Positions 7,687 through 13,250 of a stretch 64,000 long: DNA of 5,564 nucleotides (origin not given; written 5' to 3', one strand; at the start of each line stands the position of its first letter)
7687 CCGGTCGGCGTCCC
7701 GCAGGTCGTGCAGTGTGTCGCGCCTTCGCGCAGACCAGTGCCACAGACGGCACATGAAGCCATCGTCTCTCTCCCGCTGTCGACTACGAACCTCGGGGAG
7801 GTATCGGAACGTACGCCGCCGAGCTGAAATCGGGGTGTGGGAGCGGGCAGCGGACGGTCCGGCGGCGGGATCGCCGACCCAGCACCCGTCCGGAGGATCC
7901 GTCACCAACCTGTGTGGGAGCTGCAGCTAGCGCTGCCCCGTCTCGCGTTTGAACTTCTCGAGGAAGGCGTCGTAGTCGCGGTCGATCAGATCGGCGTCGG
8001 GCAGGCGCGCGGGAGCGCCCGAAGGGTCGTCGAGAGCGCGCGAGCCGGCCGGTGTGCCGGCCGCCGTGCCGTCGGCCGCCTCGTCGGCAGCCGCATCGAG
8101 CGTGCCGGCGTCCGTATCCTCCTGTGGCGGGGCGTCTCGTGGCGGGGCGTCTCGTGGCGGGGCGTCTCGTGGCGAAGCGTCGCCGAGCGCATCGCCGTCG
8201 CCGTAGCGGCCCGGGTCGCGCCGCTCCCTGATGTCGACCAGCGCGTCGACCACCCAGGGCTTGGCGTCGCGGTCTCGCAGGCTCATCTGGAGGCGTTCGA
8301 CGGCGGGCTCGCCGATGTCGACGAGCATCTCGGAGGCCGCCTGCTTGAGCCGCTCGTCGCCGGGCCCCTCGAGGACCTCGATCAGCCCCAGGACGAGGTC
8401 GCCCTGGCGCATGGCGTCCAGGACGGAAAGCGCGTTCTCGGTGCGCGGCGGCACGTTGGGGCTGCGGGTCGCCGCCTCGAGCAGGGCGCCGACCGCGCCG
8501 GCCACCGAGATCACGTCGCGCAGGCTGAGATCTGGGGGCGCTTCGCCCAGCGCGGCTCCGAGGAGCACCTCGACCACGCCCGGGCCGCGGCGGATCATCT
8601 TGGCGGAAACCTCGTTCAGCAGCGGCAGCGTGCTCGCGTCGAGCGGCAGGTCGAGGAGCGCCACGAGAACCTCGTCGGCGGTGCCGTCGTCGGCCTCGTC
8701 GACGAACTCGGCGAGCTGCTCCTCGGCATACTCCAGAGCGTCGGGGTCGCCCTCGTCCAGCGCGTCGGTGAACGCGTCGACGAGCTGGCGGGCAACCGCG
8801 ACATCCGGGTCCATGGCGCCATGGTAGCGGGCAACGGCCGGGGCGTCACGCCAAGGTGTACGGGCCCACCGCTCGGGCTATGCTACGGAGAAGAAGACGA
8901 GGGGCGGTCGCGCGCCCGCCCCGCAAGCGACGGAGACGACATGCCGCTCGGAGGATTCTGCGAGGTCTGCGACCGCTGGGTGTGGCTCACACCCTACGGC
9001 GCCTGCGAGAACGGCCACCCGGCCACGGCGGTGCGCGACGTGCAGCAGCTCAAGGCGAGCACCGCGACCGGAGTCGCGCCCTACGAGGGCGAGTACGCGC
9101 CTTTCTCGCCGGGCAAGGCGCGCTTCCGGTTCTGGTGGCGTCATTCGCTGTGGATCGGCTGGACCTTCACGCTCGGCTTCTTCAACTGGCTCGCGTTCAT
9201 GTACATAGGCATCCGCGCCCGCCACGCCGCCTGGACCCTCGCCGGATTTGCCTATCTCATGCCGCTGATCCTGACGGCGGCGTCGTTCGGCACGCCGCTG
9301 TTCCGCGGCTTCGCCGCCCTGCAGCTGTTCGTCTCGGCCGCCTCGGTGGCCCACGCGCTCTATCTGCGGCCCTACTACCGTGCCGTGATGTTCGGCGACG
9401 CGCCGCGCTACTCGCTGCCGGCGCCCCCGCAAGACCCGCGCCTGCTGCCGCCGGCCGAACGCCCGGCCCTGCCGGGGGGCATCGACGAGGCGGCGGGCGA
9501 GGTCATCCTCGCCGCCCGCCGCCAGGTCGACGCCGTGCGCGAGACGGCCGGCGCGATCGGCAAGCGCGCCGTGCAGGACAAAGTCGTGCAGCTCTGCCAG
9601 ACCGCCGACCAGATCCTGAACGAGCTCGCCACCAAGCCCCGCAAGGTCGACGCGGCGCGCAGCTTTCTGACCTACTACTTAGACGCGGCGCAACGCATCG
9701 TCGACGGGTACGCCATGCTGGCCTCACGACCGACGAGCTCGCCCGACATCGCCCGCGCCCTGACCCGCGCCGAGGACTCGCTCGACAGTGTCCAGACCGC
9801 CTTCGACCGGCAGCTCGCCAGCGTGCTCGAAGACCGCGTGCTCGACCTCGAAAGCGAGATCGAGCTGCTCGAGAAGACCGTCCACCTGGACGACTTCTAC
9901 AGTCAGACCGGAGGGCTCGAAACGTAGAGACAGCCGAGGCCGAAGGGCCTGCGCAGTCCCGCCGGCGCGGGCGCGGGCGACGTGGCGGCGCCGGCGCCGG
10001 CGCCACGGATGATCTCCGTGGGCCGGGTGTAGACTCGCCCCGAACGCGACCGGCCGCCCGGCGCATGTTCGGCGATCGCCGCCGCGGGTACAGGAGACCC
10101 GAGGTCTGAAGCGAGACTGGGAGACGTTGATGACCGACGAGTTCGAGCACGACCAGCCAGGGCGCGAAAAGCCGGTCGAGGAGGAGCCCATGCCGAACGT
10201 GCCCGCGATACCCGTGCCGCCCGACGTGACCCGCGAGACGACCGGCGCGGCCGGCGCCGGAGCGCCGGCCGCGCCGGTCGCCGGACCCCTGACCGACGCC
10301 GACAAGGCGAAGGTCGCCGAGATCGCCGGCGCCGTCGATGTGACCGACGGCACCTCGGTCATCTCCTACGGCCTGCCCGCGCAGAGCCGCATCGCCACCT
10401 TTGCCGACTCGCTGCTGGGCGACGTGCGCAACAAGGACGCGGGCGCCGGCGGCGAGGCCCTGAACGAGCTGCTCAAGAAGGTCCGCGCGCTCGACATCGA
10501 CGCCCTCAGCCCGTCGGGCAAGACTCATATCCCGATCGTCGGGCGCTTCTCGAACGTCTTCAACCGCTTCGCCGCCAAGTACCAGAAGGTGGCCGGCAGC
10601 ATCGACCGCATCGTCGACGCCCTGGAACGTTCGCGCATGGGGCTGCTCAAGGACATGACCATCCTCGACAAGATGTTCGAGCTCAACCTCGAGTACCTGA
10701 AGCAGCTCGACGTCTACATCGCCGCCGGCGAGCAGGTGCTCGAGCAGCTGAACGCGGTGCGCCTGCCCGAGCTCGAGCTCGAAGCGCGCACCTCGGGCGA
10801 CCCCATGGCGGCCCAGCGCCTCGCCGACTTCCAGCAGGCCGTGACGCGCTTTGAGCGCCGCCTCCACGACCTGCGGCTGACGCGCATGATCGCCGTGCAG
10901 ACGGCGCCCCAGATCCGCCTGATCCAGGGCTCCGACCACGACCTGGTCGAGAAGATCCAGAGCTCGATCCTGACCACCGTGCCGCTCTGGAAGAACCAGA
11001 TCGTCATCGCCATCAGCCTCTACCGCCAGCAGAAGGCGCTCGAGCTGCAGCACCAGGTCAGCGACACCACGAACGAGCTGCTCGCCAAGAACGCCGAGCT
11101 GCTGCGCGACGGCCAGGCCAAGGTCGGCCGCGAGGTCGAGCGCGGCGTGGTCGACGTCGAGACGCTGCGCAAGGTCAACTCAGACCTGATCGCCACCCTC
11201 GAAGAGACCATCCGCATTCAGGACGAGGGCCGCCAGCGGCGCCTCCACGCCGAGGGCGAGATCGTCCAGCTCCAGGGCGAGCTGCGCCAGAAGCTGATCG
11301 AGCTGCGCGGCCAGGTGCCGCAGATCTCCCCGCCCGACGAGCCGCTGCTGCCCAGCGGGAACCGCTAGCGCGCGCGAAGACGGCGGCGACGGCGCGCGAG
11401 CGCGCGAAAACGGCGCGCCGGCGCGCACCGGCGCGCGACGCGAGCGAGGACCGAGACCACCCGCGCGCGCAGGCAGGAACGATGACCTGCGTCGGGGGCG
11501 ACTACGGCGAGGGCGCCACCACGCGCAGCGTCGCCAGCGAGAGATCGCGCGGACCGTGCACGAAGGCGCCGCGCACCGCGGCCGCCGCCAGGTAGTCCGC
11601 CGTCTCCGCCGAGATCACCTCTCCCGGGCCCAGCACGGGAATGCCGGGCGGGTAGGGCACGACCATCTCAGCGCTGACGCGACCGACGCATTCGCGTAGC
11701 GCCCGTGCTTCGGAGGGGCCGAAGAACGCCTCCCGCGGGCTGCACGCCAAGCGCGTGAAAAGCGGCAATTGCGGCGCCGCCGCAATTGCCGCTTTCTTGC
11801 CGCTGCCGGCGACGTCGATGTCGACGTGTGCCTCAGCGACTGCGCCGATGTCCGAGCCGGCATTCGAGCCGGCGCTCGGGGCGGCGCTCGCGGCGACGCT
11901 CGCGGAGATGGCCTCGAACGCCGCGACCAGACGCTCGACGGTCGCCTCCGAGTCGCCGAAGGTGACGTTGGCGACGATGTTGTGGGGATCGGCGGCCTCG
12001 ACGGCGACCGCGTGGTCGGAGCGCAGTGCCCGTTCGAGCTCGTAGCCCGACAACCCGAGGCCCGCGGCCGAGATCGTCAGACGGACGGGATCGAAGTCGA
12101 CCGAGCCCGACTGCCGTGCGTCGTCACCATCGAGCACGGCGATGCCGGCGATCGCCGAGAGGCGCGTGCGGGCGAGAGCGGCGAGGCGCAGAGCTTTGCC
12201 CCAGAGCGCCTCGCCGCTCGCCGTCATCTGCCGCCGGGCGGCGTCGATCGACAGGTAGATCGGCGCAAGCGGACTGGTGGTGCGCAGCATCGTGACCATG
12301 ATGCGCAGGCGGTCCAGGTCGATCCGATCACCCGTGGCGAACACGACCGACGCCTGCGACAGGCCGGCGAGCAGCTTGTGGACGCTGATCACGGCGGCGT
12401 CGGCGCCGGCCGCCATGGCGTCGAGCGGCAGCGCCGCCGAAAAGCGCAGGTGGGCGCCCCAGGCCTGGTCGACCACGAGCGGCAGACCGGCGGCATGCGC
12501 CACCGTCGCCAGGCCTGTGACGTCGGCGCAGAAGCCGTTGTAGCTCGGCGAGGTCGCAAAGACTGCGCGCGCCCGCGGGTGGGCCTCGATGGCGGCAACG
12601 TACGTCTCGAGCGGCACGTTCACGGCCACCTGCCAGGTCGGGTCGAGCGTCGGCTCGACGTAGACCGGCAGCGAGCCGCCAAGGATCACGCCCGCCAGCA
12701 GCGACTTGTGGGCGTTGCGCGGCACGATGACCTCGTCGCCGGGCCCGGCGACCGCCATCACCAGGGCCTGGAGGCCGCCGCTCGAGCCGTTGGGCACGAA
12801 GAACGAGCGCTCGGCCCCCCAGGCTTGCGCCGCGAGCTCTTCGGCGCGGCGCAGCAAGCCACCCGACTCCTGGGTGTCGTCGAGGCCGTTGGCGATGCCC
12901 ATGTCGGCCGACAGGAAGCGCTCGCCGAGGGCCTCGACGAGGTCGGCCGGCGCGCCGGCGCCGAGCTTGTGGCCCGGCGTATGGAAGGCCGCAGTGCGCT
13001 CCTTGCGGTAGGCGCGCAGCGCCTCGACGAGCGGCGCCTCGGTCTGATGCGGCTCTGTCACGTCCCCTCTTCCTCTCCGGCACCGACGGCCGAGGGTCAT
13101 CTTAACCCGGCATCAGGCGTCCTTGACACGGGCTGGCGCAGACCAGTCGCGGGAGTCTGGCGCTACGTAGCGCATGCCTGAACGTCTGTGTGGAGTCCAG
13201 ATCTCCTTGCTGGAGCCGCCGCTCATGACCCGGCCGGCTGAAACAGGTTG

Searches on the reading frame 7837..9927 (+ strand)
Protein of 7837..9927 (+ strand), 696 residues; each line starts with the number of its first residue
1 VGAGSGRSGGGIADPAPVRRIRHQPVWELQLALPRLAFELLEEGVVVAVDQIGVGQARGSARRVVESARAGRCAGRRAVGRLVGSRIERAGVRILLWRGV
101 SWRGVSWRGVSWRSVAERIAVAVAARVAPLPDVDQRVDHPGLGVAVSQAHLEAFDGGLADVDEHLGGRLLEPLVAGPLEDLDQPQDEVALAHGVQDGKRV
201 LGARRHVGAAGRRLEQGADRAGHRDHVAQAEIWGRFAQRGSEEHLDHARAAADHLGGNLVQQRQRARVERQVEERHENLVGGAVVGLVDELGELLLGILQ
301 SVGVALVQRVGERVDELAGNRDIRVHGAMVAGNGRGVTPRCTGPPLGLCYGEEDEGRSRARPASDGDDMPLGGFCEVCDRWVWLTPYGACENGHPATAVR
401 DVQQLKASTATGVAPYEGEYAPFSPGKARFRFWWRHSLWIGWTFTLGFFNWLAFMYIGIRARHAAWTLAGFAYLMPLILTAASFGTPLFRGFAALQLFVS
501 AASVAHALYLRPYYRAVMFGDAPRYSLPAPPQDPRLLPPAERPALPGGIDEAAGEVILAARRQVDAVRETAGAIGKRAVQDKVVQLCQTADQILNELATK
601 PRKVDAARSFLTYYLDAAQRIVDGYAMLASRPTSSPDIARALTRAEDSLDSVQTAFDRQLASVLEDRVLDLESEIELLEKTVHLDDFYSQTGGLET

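Call 58: search_protein_families(library=pfam, proteins=[window:7837-9927:+], max_evalue=0.01)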
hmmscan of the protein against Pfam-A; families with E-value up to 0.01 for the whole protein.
window:7837-9927:+ (696 aa): 1 family
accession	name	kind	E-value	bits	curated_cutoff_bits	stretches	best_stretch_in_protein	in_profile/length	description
PF10112.14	Halogen_Hydrol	-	9.4e-23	81.6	29.8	1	559-677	72-190/191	5-bromo-4-chloroindolyl phosphate hydrolysis protein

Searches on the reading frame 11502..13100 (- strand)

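Call 58: search_protein_families(library=pfam, proteins=[window:11502-13100:-], max_evalue=0.01)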
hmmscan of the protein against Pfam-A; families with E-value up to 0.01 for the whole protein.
window:11502-13100:- (532 aa): 8 families
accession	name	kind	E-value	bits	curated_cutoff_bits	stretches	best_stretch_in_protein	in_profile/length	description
PF01276.26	OKR_DC_1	-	2.2e-63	214.9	27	1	23-383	2-413/417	Orn/Lys/Arg decarboxylase, major domain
PF03711.20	OKR_DC_1_C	-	4.6e-10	40.3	24.2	1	463-507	63-110/132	Orn/Lys/Arg decarboxylase, C-terminal domain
PF01041.23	DegT_DnrJ_EryC1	-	8.8e-08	32.2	19.8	1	80-215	23-149/360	DegT/DnrJ/EryC1/StrS aminotransferase family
PF00155.27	Aminotran_1_2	-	4.2e-07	29.9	19.7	1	85-326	46-301/361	Aminotransferase class I and II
PF01212.27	Beta_elim_lyase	-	6e-06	26.2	27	1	74-332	25-239/288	Beta-eliminating lyase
PF00266.25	Aminotran_5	-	1.5e-05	24.6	21.5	1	82-245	44-204/371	Aminotransferase class-V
PF01053.26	Cys_Met_Meta_PP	-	0.0003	19.9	27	1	91-249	62-205/381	Cys/Met metabolism PLP-dependent enzyme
PF05889.19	SepSecS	-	0.00064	19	21.1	1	108-242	85-223/389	O-phosphoseryl-tRNA(Sec) selenium transferase, SepSecS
